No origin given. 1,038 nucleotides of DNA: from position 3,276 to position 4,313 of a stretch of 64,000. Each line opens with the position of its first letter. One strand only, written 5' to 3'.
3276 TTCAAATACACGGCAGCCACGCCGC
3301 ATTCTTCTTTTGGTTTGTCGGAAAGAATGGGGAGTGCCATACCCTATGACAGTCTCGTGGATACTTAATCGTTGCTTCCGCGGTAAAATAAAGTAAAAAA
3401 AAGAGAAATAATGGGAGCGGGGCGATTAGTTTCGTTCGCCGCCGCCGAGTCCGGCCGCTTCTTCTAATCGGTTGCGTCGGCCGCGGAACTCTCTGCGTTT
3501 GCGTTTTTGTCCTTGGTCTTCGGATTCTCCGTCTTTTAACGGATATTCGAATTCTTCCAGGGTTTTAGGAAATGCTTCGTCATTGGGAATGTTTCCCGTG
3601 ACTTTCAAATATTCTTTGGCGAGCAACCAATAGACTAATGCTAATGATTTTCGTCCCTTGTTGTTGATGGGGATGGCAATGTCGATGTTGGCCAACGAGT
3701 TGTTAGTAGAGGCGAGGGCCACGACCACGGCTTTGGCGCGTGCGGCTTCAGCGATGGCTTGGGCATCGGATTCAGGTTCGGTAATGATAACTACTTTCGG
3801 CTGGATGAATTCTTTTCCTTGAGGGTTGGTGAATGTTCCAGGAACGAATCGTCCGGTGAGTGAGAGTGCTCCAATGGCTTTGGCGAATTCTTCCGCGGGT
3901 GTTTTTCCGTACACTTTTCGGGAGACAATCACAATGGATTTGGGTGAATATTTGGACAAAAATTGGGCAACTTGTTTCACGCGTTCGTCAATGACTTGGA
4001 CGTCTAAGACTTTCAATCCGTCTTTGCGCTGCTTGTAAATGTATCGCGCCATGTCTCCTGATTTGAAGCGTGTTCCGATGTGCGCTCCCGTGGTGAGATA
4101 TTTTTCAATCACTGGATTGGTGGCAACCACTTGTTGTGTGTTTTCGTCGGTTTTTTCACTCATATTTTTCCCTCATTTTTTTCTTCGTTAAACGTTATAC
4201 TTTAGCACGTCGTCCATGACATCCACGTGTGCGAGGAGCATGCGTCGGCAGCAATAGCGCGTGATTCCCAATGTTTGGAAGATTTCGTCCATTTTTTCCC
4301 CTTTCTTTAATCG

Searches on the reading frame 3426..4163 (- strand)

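Call 36: search_protein_families(library=pfam, proteins=[window:3426-4163:-], max_evalue=0.0001)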
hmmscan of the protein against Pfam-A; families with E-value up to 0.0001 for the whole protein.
window:3426-4163:- (245 aa): 1 family
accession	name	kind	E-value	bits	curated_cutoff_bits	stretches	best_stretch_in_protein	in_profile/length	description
PF00318.25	Ribosomal_S2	-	3.3e-19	69.4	26.1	2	121-183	149-211/216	Ribosomal protein S2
